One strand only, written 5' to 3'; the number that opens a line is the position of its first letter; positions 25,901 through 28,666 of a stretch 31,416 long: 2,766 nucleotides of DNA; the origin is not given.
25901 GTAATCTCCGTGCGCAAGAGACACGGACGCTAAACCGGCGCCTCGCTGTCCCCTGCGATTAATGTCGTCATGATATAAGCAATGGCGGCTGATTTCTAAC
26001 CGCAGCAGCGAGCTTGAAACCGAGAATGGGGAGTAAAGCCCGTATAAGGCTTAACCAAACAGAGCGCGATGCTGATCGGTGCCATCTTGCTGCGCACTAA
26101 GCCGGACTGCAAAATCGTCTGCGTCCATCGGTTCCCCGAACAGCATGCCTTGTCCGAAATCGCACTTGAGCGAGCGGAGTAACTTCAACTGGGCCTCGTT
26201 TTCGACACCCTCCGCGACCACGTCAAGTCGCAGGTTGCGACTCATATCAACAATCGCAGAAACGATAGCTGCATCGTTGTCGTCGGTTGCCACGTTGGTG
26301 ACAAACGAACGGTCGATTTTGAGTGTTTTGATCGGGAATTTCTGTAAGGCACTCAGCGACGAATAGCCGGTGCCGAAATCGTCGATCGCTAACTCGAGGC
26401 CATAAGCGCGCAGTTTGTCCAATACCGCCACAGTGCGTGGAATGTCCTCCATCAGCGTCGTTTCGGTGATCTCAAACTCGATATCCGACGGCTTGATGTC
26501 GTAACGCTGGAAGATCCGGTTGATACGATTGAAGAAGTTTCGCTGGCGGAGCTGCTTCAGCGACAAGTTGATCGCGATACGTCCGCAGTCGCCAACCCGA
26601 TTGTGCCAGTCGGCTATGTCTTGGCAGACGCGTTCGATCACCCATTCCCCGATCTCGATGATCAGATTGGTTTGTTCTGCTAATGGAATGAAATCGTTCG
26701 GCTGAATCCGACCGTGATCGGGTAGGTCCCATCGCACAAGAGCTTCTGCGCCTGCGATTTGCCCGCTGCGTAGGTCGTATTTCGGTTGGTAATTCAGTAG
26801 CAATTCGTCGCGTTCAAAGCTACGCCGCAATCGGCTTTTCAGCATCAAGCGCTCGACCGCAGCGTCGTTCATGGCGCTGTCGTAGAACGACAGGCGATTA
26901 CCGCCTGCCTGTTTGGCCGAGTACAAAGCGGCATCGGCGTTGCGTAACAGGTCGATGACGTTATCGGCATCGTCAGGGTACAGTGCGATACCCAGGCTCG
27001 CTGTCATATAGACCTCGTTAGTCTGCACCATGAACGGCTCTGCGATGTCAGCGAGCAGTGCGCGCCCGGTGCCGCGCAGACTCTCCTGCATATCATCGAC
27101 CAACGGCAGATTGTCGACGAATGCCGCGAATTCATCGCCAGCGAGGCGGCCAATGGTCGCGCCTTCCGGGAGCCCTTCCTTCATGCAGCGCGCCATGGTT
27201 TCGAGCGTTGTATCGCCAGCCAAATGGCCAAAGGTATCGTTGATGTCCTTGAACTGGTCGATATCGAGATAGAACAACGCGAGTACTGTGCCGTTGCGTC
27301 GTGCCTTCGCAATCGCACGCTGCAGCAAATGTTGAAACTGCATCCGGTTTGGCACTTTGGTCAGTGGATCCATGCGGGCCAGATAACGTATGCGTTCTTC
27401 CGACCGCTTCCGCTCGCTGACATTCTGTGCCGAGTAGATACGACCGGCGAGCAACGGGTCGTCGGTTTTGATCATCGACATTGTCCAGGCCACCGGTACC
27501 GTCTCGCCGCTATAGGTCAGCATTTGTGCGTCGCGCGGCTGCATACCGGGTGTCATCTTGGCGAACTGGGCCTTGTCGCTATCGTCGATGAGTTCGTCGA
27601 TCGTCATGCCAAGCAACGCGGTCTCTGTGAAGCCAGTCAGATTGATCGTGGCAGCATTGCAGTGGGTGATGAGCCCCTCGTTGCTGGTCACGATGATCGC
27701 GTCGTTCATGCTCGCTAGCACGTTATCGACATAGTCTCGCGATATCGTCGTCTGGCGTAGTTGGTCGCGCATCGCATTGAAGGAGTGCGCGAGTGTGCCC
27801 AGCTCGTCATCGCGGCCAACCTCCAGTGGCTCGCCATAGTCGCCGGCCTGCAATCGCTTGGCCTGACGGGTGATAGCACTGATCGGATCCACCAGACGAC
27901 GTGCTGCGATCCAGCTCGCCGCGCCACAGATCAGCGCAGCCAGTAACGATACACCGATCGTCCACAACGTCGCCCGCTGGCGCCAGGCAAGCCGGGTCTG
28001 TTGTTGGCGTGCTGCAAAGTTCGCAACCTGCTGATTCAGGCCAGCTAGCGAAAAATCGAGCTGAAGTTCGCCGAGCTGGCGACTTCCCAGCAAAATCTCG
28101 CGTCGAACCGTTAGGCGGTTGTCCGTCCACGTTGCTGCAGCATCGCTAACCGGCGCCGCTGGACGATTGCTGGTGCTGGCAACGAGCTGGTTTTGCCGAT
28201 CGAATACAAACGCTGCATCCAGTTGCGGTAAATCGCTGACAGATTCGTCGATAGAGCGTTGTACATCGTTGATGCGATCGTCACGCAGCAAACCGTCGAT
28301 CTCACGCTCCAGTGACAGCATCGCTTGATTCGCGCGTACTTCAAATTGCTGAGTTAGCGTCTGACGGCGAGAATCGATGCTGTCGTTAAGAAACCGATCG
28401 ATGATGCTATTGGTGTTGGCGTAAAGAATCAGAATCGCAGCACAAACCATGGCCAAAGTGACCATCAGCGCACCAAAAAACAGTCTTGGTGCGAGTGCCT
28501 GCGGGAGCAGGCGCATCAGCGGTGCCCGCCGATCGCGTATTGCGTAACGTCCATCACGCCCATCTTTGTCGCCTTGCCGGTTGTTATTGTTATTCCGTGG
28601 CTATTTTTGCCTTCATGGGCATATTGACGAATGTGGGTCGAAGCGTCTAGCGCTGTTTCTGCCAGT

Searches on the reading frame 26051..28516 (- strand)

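Call 64: search_protein_families(library=pfam, proteins=[window:26051-28516:-], max_evalue=0.00001)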
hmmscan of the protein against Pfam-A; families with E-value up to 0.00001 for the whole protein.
window:26051-28516:- (821 aa): 5 families
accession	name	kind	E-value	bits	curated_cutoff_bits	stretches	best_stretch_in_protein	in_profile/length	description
PF00563.25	EAL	-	5.9e-77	258.7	31.3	1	562-796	3-236/236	EAL domain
PF00990.26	GGDEF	-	1.1e-40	139.5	23.8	1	380-541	1-161/161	Diguanylate cyclase, GGDEF domain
PF00672.30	HAMP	-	2.7e-16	60.1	25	1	204-255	2-53/53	HAMP domain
PF13426.13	PAS_9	-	5.4e-08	33.5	27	1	271-365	1-100/103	PAS domain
PF00989.32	PAS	-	1.6e-06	28.5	22.6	1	263-327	3-71/113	PAS fold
